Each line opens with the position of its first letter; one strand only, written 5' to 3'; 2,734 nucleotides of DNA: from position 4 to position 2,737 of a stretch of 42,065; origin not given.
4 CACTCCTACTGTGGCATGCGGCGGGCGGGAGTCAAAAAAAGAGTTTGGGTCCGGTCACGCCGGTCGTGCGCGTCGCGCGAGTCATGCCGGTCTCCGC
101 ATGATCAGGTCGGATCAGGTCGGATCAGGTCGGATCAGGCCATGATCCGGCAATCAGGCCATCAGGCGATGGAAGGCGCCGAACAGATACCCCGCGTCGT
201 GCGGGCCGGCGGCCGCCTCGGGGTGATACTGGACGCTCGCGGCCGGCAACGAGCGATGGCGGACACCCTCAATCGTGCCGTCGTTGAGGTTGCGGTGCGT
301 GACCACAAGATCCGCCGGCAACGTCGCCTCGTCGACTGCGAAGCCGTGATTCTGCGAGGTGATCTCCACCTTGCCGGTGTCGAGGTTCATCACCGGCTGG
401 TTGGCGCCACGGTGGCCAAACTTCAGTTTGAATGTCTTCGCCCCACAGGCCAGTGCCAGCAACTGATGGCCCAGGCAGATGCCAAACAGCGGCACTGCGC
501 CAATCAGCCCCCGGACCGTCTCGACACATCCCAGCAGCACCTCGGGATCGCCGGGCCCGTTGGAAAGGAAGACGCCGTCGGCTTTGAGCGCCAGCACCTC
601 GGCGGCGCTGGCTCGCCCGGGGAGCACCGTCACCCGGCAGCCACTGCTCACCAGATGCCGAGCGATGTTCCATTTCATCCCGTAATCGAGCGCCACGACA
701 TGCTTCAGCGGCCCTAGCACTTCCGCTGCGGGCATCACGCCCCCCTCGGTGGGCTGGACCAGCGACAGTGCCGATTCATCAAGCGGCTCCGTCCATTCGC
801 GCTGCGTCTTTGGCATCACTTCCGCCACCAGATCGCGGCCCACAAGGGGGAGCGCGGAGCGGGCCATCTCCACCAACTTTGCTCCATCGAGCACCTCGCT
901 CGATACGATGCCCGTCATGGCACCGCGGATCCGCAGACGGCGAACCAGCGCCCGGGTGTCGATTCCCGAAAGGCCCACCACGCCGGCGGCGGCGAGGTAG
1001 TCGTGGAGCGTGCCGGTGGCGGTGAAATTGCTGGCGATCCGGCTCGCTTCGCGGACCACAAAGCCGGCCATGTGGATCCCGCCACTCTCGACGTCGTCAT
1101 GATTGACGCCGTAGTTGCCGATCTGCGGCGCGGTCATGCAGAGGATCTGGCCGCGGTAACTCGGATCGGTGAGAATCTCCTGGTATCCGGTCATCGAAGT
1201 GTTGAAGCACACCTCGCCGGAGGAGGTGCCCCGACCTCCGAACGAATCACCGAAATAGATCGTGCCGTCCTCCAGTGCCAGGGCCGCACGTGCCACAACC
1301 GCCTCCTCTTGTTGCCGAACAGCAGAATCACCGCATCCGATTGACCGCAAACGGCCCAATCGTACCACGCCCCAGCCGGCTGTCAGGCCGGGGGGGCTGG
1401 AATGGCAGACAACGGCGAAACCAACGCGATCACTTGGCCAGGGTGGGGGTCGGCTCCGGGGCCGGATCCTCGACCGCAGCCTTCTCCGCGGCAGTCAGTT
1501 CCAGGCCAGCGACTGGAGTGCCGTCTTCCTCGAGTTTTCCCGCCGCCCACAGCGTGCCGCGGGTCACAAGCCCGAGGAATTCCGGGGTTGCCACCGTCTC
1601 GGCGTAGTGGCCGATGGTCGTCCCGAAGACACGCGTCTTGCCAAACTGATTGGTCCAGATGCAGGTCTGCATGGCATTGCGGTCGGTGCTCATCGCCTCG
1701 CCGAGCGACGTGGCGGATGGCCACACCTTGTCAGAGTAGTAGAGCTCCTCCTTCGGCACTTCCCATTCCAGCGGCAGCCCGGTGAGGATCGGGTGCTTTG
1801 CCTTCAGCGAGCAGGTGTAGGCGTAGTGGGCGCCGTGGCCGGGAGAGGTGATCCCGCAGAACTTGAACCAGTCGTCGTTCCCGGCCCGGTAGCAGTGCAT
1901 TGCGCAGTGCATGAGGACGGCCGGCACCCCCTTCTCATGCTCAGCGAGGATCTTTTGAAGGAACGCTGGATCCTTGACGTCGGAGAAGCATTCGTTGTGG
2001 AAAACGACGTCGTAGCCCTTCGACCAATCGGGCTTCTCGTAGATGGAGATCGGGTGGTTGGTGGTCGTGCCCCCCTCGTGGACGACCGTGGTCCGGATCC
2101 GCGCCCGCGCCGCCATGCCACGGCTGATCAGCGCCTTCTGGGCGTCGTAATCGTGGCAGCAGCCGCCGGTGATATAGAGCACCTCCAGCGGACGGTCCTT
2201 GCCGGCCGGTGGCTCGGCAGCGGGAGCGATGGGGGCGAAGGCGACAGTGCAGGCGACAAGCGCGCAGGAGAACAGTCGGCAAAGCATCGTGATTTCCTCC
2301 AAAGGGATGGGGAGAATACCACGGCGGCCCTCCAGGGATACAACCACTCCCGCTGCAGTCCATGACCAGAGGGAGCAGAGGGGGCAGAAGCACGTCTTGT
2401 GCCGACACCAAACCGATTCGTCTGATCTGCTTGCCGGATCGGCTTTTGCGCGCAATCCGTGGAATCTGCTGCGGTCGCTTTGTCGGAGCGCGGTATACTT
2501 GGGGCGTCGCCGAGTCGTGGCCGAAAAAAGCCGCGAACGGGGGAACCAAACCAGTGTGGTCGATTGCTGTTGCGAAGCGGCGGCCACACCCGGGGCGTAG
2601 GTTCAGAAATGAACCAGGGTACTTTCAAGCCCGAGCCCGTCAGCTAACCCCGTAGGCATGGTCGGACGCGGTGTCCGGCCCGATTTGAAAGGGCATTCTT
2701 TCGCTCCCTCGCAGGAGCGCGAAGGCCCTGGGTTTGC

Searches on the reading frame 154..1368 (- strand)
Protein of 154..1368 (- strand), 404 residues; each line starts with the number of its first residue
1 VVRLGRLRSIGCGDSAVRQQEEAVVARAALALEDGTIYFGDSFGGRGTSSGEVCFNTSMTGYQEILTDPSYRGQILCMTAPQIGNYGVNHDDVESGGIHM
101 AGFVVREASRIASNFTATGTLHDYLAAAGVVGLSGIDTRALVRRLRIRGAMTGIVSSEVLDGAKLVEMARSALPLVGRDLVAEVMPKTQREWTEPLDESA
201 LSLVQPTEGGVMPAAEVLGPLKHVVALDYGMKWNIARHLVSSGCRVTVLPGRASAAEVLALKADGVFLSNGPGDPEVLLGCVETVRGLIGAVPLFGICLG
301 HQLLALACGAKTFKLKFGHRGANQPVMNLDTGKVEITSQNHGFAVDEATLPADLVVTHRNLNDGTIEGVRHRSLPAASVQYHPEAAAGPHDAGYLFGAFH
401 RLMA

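Call 50: search_protein_families(library=pfam, proteins=[window:154-1368:-], max_evalue=0.01)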
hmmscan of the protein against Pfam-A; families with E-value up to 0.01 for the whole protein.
window:154-1368:- (404 aa): 3 families
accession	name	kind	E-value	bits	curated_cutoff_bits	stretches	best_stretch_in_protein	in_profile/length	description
PF00117.34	GATase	-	1.4e-51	175.3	22.8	1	226-400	2-188/190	Glutamine amidotransferase class-I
PF00988.28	CPSase_sm_chain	-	3.2e-51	172.8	27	1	30-155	1-126/126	Carbamoyl-phosphate synthase small chain, CPSase domain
PF07722.19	Peptidase_C26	-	5.9e-08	33.2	20.5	1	333-384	170-219/219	Peptidase C26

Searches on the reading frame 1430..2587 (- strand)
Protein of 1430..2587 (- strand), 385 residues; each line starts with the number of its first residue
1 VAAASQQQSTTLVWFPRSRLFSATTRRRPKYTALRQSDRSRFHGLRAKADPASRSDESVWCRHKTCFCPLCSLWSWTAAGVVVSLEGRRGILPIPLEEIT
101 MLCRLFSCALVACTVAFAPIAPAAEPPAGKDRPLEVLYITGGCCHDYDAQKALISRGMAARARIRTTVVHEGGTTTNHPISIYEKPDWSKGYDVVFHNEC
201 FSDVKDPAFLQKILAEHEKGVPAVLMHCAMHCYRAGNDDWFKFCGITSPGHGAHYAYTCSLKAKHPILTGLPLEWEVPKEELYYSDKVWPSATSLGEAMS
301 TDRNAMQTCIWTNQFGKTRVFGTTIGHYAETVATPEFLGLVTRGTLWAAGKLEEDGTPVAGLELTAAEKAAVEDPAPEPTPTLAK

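Call 50: search_protein_families(library=pfam, proteins=[window:1430-2587:-], max_evalue=0.01)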
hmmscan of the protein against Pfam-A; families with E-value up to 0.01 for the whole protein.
window:1430-2587:- (385 aa): 1 family
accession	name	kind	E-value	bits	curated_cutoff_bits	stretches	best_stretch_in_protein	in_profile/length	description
PF06283.17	ThuA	-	3e-18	67.3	33.4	1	190-348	49-209/209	Trehalose utilisation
